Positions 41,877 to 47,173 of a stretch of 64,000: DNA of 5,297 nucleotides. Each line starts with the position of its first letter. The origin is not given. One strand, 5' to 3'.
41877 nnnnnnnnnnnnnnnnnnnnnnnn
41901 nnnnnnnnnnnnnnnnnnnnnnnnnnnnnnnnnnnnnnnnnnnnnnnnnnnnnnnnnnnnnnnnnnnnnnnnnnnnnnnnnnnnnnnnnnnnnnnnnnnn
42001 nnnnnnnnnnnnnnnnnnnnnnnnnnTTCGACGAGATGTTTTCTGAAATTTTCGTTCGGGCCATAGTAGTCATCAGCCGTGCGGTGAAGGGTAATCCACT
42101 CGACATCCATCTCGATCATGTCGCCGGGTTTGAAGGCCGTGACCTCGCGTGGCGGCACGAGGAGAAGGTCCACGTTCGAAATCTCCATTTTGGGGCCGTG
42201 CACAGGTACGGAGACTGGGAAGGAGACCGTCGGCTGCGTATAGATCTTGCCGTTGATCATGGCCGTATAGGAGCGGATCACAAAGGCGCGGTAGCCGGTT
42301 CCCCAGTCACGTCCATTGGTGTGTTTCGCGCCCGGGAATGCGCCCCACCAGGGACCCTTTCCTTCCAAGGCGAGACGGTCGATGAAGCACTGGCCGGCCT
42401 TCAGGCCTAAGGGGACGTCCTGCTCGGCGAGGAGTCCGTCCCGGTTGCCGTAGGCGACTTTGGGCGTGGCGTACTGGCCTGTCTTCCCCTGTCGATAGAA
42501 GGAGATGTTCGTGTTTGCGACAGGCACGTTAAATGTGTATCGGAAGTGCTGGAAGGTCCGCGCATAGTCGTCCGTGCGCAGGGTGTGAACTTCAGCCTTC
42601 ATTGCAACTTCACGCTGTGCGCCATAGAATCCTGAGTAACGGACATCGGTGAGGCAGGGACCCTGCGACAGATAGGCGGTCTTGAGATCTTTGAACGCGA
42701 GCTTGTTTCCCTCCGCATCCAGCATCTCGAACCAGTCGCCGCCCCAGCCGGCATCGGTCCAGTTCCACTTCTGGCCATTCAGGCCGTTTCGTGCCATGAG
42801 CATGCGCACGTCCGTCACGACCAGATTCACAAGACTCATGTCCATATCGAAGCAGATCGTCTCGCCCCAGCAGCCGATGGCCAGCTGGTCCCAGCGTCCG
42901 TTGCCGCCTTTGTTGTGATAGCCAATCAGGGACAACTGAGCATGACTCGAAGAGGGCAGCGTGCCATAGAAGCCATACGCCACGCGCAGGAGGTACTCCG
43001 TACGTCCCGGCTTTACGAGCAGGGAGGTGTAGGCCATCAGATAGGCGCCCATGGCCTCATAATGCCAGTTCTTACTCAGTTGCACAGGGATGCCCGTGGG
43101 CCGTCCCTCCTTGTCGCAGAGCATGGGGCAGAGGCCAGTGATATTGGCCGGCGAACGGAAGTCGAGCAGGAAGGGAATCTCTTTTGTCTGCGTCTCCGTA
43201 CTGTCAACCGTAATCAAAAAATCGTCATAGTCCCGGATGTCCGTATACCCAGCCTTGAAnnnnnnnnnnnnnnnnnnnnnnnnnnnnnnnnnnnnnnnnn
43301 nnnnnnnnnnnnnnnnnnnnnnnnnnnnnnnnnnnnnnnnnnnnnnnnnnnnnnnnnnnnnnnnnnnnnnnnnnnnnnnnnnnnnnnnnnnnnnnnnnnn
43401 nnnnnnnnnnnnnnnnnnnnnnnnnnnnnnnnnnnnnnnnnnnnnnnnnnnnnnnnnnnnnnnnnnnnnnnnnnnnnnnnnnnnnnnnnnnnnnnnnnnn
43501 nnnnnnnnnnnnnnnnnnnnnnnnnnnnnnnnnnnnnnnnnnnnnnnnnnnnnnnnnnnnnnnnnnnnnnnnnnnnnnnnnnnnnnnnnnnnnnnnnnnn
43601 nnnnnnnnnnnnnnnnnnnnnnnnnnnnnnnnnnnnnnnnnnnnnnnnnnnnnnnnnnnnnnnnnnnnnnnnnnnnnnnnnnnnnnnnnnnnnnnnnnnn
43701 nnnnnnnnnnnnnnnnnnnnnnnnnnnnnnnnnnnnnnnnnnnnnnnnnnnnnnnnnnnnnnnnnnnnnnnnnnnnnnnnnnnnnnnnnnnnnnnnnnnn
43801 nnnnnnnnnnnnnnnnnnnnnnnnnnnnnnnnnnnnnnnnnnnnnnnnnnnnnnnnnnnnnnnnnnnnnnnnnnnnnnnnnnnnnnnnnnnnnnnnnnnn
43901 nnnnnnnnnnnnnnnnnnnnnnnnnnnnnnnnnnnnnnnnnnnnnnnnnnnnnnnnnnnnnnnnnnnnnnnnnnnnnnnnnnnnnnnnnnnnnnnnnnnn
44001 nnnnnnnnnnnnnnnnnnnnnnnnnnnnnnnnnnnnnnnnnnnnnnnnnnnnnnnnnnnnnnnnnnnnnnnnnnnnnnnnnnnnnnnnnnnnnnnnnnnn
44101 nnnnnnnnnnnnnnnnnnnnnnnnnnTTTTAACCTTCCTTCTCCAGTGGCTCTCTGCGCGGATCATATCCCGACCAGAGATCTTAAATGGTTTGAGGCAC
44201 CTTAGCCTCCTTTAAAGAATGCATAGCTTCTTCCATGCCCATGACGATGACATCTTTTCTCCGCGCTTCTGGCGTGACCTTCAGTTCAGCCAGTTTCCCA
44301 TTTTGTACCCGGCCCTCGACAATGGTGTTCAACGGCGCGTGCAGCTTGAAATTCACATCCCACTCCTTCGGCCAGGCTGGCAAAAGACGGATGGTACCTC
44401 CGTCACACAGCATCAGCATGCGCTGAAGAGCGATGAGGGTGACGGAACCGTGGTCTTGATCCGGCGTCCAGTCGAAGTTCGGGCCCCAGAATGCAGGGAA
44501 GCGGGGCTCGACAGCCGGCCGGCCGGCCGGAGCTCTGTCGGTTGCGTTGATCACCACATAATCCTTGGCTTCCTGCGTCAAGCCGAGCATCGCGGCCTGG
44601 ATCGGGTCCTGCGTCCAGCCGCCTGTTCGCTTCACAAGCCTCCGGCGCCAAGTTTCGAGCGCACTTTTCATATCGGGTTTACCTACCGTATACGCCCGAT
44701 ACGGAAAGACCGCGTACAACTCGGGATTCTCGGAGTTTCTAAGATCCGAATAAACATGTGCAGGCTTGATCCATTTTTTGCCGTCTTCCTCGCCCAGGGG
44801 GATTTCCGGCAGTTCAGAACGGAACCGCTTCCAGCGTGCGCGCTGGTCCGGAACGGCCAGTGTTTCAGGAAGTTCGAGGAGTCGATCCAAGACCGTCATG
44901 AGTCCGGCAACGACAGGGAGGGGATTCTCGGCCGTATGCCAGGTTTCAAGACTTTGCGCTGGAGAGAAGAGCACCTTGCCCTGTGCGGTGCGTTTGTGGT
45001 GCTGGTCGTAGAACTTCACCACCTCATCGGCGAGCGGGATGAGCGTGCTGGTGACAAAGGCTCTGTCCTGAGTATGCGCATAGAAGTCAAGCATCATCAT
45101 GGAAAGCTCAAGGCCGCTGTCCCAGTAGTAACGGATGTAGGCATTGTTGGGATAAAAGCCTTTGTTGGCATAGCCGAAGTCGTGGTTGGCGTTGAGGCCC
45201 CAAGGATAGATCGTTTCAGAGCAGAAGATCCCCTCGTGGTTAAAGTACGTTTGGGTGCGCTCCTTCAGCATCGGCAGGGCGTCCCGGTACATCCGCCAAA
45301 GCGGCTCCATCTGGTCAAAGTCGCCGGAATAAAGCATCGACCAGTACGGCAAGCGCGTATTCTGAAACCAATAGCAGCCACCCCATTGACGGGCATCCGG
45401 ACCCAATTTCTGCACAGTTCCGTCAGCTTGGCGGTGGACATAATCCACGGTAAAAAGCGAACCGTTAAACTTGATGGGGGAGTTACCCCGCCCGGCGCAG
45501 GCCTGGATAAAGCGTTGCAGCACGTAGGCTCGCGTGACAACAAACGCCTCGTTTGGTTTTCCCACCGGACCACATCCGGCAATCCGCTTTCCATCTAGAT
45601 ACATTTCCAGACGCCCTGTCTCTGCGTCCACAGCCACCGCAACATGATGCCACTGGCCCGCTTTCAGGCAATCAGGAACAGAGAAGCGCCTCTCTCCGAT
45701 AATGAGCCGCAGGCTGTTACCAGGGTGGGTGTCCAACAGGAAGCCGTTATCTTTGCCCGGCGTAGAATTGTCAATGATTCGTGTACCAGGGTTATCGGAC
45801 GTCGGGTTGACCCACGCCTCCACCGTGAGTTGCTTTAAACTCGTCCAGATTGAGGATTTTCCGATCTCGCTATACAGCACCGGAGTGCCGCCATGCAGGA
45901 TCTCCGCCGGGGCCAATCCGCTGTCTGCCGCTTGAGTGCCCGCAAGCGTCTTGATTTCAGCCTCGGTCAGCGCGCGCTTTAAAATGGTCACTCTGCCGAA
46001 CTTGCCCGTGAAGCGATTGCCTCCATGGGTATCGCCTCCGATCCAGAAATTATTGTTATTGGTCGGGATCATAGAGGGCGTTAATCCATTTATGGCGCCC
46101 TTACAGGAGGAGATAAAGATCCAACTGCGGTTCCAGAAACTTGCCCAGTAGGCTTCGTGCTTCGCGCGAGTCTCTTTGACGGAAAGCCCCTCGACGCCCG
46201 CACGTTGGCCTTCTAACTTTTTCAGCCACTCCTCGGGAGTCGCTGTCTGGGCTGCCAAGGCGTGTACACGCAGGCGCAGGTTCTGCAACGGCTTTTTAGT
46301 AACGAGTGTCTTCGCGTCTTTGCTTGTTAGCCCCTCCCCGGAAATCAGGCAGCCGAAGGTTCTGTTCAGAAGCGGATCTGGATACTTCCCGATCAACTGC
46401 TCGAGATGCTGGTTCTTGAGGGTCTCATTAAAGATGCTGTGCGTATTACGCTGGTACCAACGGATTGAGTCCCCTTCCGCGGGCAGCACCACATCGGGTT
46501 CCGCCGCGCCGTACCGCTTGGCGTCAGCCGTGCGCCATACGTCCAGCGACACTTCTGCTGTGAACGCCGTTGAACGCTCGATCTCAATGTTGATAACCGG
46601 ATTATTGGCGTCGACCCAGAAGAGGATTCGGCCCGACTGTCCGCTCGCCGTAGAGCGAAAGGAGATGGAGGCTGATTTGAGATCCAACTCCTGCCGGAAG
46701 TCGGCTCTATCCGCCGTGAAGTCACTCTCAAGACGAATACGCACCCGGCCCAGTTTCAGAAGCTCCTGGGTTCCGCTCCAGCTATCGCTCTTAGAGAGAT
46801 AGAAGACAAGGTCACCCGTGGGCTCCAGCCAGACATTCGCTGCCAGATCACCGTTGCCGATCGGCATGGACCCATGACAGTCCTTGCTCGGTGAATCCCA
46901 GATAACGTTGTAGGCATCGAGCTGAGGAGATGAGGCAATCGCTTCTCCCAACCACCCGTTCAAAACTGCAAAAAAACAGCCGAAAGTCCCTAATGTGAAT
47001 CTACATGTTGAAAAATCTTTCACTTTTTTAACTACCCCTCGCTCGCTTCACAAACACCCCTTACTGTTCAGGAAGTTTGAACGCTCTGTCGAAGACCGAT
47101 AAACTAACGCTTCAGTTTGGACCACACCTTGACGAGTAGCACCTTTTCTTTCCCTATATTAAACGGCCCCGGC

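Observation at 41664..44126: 820-aa lipoprotein with no recognisable family embedded between GH29 and GH95-like genes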

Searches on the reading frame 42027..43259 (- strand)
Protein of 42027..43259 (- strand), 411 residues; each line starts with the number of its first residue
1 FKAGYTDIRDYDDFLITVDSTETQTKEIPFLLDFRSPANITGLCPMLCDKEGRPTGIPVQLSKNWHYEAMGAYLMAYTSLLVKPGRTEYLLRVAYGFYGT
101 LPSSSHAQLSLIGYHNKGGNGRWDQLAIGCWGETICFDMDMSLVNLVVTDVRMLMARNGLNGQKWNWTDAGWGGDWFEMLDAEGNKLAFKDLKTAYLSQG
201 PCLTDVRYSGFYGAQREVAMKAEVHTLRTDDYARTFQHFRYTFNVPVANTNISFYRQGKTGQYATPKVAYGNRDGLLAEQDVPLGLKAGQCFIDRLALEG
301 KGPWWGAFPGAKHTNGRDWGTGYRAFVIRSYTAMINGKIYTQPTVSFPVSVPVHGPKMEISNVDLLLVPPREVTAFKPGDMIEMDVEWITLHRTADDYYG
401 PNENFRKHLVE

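Call 58: predict_structure(alignment_id=A2)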
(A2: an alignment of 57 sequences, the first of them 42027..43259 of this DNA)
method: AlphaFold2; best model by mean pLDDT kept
length: 411 residues; sequences in the alignment: 57
mean_pLDDT: 75.2   pTM: 0.71
mean pLDDT of the five models: 75.2, 74.9, 73.6, 71.7, 71.6
residues with pLDDT >= 90: 144; 70-90: 123; 50-70: 76; < 50: 68
segments of 3 or more residues with pLDDT < 50: 1-8, 98-133, 393-411
pLDDT, mean of each block of 10 residues (from residue 1): 45 91 93 83 78 73 72 84 95 62 37 41 40 58 71 58 59 83 87 67 71 94 77 83 94 89 86 91 87 95 89 71 78 97 94 56 93 96 91 44 38 38
secondary structure, 60 per line:
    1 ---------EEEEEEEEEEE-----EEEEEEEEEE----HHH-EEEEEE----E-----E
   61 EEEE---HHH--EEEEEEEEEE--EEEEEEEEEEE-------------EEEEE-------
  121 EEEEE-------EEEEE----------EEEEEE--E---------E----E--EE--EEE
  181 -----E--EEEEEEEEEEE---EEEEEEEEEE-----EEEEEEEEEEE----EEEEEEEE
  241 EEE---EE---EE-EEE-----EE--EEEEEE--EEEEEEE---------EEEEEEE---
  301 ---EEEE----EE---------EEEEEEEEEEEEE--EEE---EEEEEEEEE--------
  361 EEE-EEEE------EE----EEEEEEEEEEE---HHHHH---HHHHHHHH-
elements in order: E10-20 E26-35 E44-49 E60-64 E73-82 E85-95 E109-113 E121-125 E133-137 E148-153 E178-180 E189-199 E203-212 E218-228 E233-243 E255-257 E267-272 E275-281 E291-297 E304-307 E323-335 E338-340 E344-352 E361-363 E365-368 E381-391 H395-399 H403-410

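Call 60: fold_search(model_id=the predicted structure, library=pdb)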
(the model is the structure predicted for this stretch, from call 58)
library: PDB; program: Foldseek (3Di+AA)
matches with E <= 10: 887; with E <= 0.001: 21
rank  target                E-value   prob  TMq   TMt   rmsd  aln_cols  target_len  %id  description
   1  5xqo_A                5.5e-05  1.00  0.35  0.18  17.1       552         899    9  Crystal structure of a PL 26 exo-rhamnogalacturonan lyase from Penicillium chrysogenum complexed with tetrameric subst (released 2018-03-21)
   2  6jhp_A                6.1e-05  1.00  0.28  0.18  11.3       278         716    8  Crystal structure of the glycoside hydrolase family 36 alpha-galactosidase from Paecilomyces thermophila (released 2020-05-20)
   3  5xqg_H                1.3e-04  1.00  0.35  0.19  15.9       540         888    9  Crystal structure of a PL 26 exo-rhamnogalacturonan lyase from Penicillium chrysogenum complexed with unsaturated gala (released 2018-03-21)
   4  5xqg_F                1.3e-04  0.92  0.21  0.12  20.7       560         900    9  Crystal structure of a PL 26 exo-rhamnogalacturonan lyase from Penicillium chrysogenum complexed with unsaturated gala (released 2018-03-21)
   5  3mi6_B                1.5e-04  1.00  0.27  0.17   9.5       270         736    9  Crystal structure of the alpha-galactosidase from Lactobacillus brevis, Northeast Structural Genomics Consortium Targe (released 2010-04-28)
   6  3wvf_A                1.5e-04  1.00  0.27  0.26  13.5       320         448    8  Crystal structure of YidC from Escherichia coli (released 2014-12-17)
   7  5xq3_A                2.4e-04  0.80  0.18  0.10  23.4       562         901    8  Crystal structure of a PL 26 exo-rhamnogalacturonan lyase from Penicillium chrysogenum (released 2018-03-21)
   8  6phu                  3.2e-04  1.00  0.28  0.18  11.3       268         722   10  SpAga wild type apo structure (released 2019-10-02)
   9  3mi6_A                3.5e-04  1.00  0.28  0.17  10.5       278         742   10  Crystal structure of the alpha-galactosidase from Lactobacillus brevis, Northeast Structural Genomics Consortium Targe (released 2010-04-28)
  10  3dcd_A                3.5e-04  0.97  0.23  0.29  15.9       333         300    9  X-ray structure of the galactose mutarotase related enzyme Q5FKD7 from Lactobacillus acidophilus at the resolution 1.9 (released 2008-07-29)
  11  5xqg_G                3.9e-04  1.00  0.37  0.19  15.2       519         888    8  Crystal structure of a PL 26 exo-rhamnogalacturonan lyase from Penicillium chrysogenum complexed with unsaturated gala (released 2018-03-21)
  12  6al2_A                3.9e-04  0.99  0.28  0.24  15.9       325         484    8  Crystal structure of E. coli YidC at 2.8 A resolution (released 2018-11-07)
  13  3wvf_B                4.3e-04  0.99  0.26  0.25  13.9       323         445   10  Crystal structure of YidC from Escherichia coli (released 2014-12-17)
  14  5mg3_C                4.3e-04  0.99  0.26  0.24  14.3       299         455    9  EM fitted model of bacterial holo-translocon (released 2016-12-28)
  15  5xqg_A                5.0e-04  0.89  0.23  0.12  20.4       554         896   10  Crystal structure of a PL 26 exo-rhamnogalacturonan lyase from Penicillium chrysogenum complexed with unsaturated gala (released 2018-03-21)
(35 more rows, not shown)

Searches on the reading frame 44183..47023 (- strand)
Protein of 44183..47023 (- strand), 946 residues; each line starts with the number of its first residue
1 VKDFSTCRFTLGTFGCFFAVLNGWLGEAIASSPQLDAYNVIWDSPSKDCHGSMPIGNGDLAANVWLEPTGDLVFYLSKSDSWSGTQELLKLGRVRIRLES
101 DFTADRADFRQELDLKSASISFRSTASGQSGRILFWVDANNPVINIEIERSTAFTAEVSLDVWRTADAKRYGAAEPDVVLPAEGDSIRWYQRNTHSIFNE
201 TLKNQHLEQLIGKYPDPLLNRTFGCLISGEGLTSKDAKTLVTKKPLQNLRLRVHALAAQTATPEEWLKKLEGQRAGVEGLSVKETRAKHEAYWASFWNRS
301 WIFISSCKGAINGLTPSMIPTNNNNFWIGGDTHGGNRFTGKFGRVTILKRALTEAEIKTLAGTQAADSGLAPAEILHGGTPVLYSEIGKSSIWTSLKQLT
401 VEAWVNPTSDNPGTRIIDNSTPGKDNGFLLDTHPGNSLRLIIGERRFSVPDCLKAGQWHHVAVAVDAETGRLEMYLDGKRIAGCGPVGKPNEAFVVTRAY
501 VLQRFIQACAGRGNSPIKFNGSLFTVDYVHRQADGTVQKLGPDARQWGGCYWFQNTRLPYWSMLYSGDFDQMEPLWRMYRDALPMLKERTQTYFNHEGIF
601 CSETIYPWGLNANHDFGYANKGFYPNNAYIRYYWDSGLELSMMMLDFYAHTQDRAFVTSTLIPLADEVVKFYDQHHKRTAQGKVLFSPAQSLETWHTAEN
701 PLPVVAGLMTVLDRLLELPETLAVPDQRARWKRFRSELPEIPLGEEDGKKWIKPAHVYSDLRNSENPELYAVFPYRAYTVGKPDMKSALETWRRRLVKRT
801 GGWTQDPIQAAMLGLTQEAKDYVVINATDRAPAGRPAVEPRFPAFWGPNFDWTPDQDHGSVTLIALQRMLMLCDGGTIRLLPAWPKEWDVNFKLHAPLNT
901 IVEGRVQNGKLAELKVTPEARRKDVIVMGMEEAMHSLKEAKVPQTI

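Call 5: search_protein_families(library=pfam, proteins=[window:44183-47023:-], max_evalue=0.01)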
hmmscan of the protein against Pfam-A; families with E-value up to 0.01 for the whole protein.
window:44183-47023:- (946 aa): 4 families
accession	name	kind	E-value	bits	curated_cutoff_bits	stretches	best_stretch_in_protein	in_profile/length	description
PF18961.6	DUF5703_N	-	2.8e-68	231.1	26.7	1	41-302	1-287/287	Domain of unknown function (DUF5703)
PF13385.13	Laminin_G_3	-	5.9e-22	78.9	27.6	2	394-482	15-103/151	Concanavalin A-like lectin/glucanases superfamily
PF22124.2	Glyco_hydro_95_cat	-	6.5e-11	42.2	27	1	546-805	87-348/408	Glycosyl hydrolase family 95 catalytic domain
PF00354.24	Pentaxin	-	0.0001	22.5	25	1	396-481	24-108/194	Pentaxin family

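Call 6: search_protein_families(library=ncbifam, proteins=[window:44183-47023:-], max_evalue=0.01)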
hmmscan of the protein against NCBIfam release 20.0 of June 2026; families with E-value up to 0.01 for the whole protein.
window:44183-47023:- (946 aa): 0 families
